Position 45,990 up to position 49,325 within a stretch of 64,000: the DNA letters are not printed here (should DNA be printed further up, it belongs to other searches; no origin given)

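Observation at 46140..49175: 1011-aa secreted protein built from degenerate beta-solenoid repeats (adhesin/beta-helix-like)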

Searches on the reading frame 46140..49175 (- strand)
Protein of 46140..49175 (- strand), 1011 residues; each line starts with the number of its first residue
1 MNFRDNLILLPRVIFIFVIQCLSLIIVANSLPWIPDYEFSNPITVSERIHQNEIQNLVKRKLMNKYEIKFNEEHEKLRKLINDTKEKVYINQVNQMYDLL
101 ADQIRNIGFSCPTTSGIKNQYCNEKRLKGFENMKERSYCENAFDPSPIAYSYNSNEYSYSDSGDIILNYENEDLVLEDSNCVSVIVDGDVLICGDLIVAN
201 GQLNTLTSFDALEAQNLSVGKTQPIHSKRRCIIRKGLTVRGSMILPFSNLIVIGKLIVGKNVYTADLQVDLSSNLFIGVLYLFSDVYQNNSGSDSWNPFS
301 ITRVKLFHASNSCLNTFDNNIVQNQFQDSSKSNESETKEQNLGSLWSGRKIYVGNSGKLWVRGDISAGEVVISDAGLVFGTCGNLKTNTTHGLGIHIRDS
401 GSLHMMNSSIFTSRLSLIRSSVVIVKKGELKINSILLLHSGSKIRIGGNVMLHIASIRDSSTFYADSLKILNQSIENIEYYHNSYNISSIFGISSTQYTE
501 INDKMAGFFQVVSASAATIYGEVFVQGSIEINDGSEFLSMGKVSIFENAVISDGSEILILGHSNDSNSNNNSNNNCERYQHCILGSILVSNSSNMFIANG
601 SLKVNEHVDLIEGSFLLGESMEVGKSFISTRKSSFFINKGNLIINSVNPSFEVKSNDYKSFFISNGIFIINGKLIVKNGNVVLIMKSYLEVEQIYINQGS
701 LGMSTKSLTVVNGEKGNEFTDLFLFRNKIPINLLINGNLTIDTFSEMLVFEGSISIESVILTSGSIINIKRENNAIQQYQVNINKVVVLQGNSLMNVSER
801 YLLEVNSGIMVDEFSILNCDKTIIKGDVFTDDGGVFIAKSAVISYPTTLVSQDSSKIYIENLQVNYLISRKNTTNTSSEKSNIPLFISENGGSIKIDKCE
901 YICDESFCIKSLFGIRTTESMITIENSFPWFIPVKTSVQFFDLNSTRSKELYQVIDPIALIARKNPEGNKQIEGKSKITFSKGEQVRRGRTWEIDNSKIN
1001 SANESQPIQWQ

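Call 3: search_protein_families(library=pfam, proteins=[window:46140-49175:-], max_evalue=1)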
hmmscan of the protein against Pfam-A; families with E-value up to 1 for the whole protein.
window:46140-49175:- (1011 aa): 1 family
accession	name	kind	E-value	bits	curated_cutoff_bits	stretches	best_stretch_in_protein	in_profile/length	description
PF19486.4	DUF6022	-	0.041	14.2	25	1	47-114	7-74/155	Family of unknown function (DUF6022)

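Call 4: find_homologous_proteins(query=window:46143-49175:-, max_evalue=0.001)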
Query window:46143-49175:- (1011 aa): 10 proteins with E <= 0.001 among 8000 candidates.
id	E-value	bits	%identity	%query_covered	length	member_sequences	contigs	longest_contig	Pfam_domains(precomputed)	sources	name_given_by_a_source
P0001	0.0e+0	2047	92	100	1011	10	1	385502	-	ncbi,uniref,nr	ncbi:hypothetical protein CmeUKMEL1_12795 [Cryptosporidium meleagridis]|uniref:Uncharacterized prote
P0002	0.0e+0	1843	84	100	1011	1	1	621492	-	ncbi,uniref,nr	ncbi:uncharacterized protein ELE39_002346 [Cryptosporidium sp. chipmunk genotype I]|uniref:uncharact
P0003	0.0e+0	1683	76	100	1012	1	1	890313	-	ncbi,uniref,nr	ncbi:uncharacterized protein cubi_02324 [Cryptosporidium ubiquitum]|uniref:Uncharacterized protein n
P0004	0.0e+0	1527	70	100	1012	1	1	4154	-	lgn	-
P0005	0.0e+0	1520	69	100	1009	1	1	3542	-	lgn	-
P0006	0.0e+0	1307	61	100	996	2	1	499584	-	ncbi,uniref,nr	ncbi:putative signal peptide-containing protein [Cryptosporidium canis]|uniref:Signal peptide-contai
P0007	0.0e+0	1020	51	100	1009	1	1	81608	-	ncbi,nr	ncbi:PPE domain-containing protein [Cryptosporidium felis]|nr:PPE domain-containing protein [Cryptos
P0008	3.6e-206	705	40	97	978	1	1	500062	-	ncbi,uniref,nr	ncbi:hypothetical protein FG386_000280 [Cryptosporidium ryanae]|uniref:uncharacterized protein n=1 T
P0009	1.3e-203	697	38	100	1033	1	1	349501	-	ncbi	ncbi:hypothetical protein ACR3K2_03710 [Cryptosporidium serpentis]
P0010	1.9e-198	680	38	100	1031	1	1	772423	-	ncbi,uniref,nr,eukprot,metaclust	ncbi:uncharacterized protein CMU_007890 [Cryptosporidium muris RN66]|uniref:Uncharacterized protein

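Call 6: list_cluster_members(proteins=[window:46143-49175:-, P0001])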
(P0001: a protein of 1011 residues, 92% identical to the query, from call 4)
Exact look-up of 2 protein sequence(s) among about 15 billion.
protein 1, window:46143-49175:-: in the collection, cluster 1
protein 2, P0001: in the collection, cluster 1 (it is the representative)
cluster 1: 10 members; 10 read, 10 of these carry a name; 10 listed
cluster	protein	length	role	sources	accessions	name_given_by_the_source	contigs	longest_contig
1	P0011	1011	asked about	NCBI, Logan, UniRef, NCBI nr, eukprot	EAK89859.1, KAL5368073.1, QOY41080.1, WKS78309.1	hypothetical protein [Cryptosporidium parvum Iowa II] | Uncharacterized protein n=2 Tax=Cryptosporidium parvum TaxID=5807 RepID=Q5CX94_CRYPI | QOY41080.1 hypothetical protein CPATCC_002723 [Cryptosporidium parvum]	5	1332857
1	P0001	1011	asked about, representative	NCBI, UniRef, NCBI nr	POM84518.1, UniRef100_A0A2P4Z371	hypothetical protein CmeUKMEL1_12795 [Cryptosporidium meleagridis] | Uncharacterized protein n=1 Tax=Cryptosporidium meleagridis TaxID=93969 ...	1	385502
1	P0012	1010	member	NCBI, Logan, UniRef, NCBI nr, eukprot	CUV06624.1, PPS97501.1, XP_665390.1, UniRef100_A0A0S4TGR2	unnamed protein product [Cryptosporidium hominis] | Uncharacterized protein n=1 Tax=Cryptosporidium hominis TaxID=237895 ... | hypothetical protein [Cryptosporidium hominis TU502]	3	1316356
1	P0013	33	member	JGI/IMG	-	hypothetical protein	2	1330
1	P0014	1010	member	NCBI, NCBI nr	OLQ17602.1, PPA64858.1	hypothetical protein ChUKH1_02260 [Cryptosporidium hominis] | hypothetical protein ChTU502y2012_406g0700 [Cryptosporidium hominis]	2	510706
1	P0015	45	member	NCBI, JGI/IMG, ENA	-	hypothetical protein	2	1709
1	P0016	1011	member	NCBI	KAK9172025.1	Uncharacterized protein cmbei_6001990 [Cryptosporidium meleagridis]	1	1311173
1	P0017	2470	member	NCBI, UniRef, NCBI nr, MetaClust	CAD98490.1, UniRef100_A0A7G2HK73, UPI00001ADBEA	hypothetical predicted protein, unknown function [Cryptosporidium parvum] | Uncharacterized protein n=1 Tax=Cryptosporidium parvum TaxID=5807 RepID=A0A7G2HK73_CRYPV | status=active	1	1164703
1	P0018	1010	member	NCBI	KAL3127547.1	putative signal peptide-containing protein [Cryptosporidium hominis]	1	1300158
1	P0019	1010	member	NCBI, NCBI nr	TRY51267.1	Uncharacterized protein CTYZ_00001381 [Cryptosporidium tyzzeri]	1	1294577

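Call 21: search_protein_representatives(alignment_id=A1)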
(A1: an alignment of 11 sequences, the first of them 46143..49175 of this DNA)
Query: 11 sequences, 1014 profile positions. Proteins with E-value up to 0.001 (for the whole library): 11; up to 1e-10: 7; up to 1e-30: 3. The best 11 are listed.
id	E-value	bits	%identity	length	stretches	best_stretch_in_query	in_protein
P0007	0.0e+00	1535.9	-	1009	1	3-1014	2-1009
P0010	0.0e+00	1463.4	-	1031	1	1-1014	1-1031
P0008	0.0e+00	1413.0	-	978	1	31-1014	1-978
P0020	1.4e-26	109.2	-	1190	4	160-279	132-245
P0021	6.1e-17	77.3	-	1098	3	174-278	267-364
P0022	5.6e-13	64.1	-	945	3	173-279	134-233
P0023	1.1e-12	63.1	-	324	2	334-405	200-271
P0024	8.0e-07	43.8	-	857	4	180-282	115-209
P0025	5.3e-06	41.0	-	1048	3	221-494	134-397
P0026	3.5e-04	35.0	-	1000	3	176-281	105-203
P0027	7.2e-04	34.0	-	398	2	176-291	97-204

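Call 24: list_cluster_members(proteins=[P0020, P0021, P0022, P0023, P0024, P0025, P0026, P0027])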
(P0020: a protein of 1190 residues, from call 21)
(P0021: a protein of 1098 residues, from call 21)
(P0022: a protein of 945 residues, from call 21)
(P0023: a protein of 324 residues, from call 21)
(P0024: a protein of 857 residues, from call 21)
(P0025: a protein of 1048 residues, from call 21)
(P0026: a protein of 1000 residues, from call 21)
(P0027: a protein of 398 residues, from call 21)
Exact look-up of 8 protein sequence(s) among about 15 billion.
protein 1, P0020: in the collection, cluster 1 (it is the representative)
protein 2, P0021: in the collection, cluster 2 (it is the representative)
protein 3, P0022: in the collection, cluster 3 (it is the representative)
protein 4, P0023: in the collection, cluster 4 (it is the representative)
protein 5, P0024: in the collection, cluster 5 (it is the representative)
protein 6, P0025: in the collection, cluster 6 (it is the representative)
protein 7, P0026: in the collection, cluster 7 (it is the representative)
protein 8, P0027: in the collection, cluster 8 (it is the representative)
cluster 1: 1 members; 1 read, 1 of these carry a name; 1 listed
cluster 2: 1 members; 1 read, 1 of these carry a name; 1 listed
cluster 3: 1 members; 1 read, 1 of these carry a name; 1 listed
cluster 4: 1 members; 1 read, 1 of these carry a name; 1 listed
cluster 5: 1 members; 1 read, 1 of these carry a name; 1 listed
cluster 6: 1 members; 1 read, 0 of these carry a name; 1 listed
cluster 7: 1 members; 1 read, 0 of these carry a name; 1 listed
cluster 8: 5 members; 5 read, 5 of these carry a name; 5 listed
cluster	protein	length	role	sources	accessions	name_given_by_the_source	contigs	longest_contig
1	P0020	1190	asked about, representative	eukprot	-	GHVS01050242.1.p1 GENE.GHVS01050242.1~~GHVS01050242.1.p1 ORF type:complete len:1344 ...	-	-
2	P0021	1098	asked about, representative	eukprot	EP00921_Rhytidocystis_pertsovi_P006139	GHVQ01010458.1.p1 GENE.GHVQ01010458.1~~GHVQ01010458.1.p1 ORF type:complete len:1099 ...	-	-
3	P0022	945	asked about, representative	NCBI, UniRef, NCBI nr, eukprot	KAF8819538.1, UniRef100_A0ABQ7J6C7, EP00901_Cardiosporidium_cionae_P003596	hypothetical protein IE077_000871 [Cardiosporidium cionae] | Uncharacterized protein n=1 Tax=Cardiosporidium cionae TaxID=476202 RepID=A0ABQ7J6C7_9APIC | KAF8819538.1 hypothetical protein IE077_000871 [Cardiosporidium cionae]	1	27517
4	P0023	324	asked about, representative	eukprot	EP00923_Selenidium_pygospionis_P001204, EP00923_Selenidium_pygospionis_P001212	GHVN01001842.1.p1 GENE.GHVN01001842.1~~GHVN01001842.1.p1 ORF type:complete len:325 ...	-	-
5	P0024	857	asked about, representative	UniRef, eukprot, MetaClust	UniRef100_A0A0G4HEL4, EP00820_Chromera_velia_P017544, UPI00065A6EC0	Auto-transporter adhesin head GIN domain-containing protein n=1 Tax=Chromera velia ... | Cvel_26802.t1-p1 / transcript=Cvel_26802.t1 / gene=Cvel_26802 / ... | status=active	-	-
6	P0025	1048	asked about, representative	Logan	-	-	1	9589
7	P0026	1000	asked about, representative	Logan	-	-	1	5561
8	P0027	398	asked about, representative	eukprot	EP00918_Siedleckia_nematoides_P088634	GHVU01194939.1.p1 GENE.GHVU01194939.1~~GHVU01194939.1.p1 ORF type:complete len:399 ...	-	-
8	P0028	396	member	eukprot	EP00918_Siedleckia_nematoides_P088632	GHVU01194933.1.p1 GENE.GHVU01194933.1~~GHVU01194933.1.p1 ORF type:complete len:397 ...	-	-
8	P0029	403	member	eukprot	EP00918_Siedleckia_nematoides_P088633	GHVU01194935.1.p1 GENE.GHVU01194935.1~~GHVU01194935.1.p1 ORF type:complete len:404 ...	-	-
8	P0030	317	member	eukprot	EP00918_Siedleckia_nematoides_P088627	GHVU01194921.1.p1 GENE.GHVU01194921.1~~GHVU01194921.1.p1 ORF type:complete len:352 ...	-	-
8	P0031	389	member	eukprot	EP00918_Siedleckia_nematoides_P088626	GHVU01194919.1.p1 GENE.GHVU01194919.1~~GHVU01194919.1.p1 ORF type:complete len:390 ...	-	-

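Call 25: search_protein_families(library=pfam, proteins=[P0020, P0021, P0022, P0023, P0024, P0025, P0026, P0027, P0010, P0008], max_evalue=0.1)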
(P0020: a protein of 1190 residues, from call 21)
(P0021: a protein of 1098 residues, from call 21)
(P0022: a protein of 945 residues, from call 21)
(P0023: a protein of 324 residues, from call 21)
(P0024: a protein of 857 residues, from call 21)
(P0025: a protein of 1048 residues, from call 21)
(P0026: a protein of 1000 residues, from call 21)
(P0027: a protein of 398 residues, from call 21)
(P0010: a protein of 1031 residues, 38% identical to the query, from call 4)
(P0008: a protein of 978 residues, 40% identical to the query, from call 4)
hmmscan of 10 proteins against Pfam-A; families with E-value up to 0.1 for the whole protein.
P0020 (1190 aa): 0 families

P0021 (1098 aa): 0 families

P0022 (945 aa): 0 families

P0023 (324 aa): 0 families

P0024 (857 aa): 0 families

P0025 (1048 aa): 0 families

P0026 (1000 aa): 0 families

P0027 (398 aa): 0 families

P0010 (1031 aa): 2 families
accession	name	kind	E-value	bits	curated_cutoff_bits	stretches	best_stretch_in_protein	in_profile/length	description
PF24832.1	DUF7716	-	0.02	15.7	26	1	942-1009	15-79/102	Domain of unknown function (DUF7716)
PF21940.1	Pfc11_Rna14-15-ID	-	0.05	14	27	0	85-124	25-64/111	Pfc11 Rna14/15 interacting domain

P0008 (978 aa): 1 family
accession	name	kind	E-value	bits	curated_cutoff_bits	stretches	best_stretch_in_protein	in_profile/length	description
PF15278.12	Sec3_C_2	-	0.032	15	27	0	2-38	8-44/86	Sec3 exocyst complex subunit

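Call 26: predict_structure(alignment_id=A1)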
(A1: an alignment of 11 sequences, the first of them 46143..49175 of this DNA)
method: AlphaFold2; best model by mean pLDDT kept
length: 1011 residues; sequences in the alignment: 11
mean_pLDDT: 64.1   pTM: 0.64
mean pLDDT of the five models: 64.1, 62.3, 61.5, 58.7, 53.8
residues with pLDDT >= 90: 233; 70-90: 280; 50-70: 119; < 50: 379
segments of 3 or more residues with pLDDT < 50: 1-59, 85-93, 97-117, 142-181, 207-229, 272-340, 475-503, 564-574, 649-657, 715-728, 869-881, 933-1011
pLDDT, mean of each block of 10 residues (from residue 1): 38 39 31 34 42 42 81 82 49 48 37 46 69 69 37 23 32 43 58 70 60 32 37 62 67 75 74 33 32 35 26 34 28 28 76 82 83 86 74 81 87 92 90 90 91 93 93 52 28 24 67 95 91 95 92 95 45 56 93 93 92 94 91 90 72 51 92 89 91 89 90 51 42 88 88 88 87 69 89 86 89 89 88 88 83 87 71 37 72 84 63 58 73 44 29 28 28 25 25 26 29 30
secondary structure, 60 per line:
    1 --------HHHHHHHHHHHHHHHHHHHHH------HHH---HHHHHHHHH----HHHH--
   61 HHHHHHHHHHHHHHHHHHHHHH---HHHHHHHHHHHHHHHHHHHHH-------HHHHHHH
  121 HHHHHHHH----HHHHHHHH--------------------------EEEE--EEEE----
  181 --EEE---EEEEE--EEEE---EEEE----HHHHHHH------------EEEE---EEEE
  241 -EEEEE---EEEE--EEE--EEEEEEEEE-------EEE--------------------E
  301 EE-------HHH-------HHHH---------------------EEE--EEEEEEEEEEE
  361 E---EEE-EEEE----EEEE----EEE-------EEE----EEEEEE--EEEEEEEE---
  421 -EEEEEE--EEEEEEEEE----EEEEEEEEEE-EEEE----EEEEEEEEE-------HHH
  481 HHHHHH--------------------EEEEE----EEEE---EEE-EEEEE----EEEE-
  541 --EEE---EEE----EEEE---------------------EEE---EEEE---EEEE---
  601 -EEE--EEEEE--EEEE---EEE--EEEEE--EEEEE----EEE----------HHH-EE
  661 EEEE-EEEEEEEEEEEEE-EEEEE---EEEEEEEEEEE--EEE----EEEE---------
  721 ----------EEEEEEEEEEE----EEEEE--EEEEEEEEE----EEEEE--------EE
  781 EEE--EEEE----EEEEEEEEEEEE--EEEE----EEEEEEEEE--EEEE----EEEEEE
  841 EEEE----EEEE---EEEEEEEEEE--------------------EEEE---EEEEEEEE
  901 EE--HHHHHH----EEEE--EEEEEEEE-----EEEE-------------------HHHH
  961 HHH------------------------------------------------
elements in order (helices of 4 or more, strands of 3 or more residues): H9-29 H42-50 H55-58 H61-82 H86-106 H114-128 H133-140 E167-170 E173-176 E183-185 E189-193 E196-199 E203-206 H211-217 E230-233 E237-240 E242-246 E250-253 E256-258 E261-269 E277-279 E300-302 H320-323 E345-347 E350-361 E365-367 E369-372 E377-380 E385-387 E395-397 E402-407 E410-417 E422-427 E430-438 E443-452 E454-457 E462-470 H478-486 E507-511 E516-519 E523-525 E527-531 E536-539 E543-545 E549-551 E556-559 E581-583 E587-590 E594-597 E602-604 E607-611 E614-617 E621-623 E626-630 E633-637 E642-644 E659-664 E666-678 E680-684 E688-698 E701-703 E708-711 E731-741 E746-750 E753-761 E766-770 E779-783 E786-789 E794-805 E808-811 E816-824 E827-830 E835-844 E849-852 E856-865 E886-889 E893-902 H905-910 E915-918 E921-928 E934-937 H957-963

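Call 38: search_solved_structures(query=A1, max_evalue=10, show_alignments=0)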
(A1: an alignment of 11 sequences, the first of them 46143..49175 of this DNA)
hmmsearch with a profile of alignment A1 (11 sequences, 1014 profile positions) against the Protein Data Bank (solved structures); distinct sequences matched with E-value up to 10: 2.
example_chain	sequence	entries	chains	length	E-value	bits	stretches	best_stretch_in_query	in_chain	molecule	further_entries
1ger_A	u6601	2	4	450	2.5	9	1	446-536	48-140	GLUTATHIONE REDUCTASE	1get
1ges_A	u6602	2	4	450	2.5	9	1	446-536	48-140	GLUTATHIONE REDUCTASE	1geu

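Call 42: find_homologous_proteins(query=A2, max_evalue=0.001)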
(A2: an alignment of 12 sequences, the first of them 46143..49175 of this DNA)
Query A2 (12 sequences) (1011 aa, profile of the alignment): 11 proteins with E <= 0.001 among 8000 candidates.
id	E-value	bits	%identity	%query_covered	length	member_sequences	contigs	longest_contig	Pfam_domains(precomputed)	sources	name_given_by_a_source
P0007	5.2e-289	979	51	100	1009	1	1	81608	-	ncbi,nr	ncbi:PPE domain-containing protein [Cryptosporidium felis]|nr:PPE domain-containing protein [Cryptos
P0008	1.2e-286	971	40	97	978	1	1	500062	-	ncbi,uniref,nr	ncbi:hypothetical protein FG386_000280 [Cryptosporidium ryanae]|uniref:uncharacterized protein n=1 T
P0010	4.7e-281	953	38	100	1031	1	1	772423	-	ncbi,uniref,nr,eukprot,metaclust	ncbi:uncharacterized protein CMU_007890 [Cryptosporidium muris RN66]|uniref:Uncharacterized protein 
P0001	5.6e-279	946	92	100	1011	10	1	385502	-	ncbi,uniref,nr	ncbi:hypothetical protein CmeUKMEL1_12795 [Cryptosporidium meleagridis]|uniref:Uncharacterized prote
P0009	2.8e-275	934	38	100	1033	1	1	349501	-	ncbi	ncbi:hypothetical protein ACR3K2_03710 [Cryptosporidium serpentis]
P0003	8.5e-268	909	76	100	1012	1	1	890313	-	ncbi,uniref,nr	ncbi:uncharacterized protein cubi_02324 [Cryptosporidium ubiquitum]|uniref:Uncharacterized protein n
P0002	7.3e-267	906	84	100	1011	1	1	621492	-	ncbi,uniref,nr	ncbi:uncharacterized protein ELE39_002346 [Cryptosporidium sp. chipmunk genotype I]|uniref:uncharact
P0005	3.5e-263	894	69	100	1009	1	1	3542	-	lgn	-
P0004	3.0e-261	887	70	100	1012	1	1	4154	-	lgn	-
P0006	2.1e-236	805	61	100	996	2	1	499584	-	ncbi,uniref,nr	ncbi:putative signal peptide-containing protein [Cryptosporidium canis]|uniref:Signal peptide-contai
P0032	7.3e-83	297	40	35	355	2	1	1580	-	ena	-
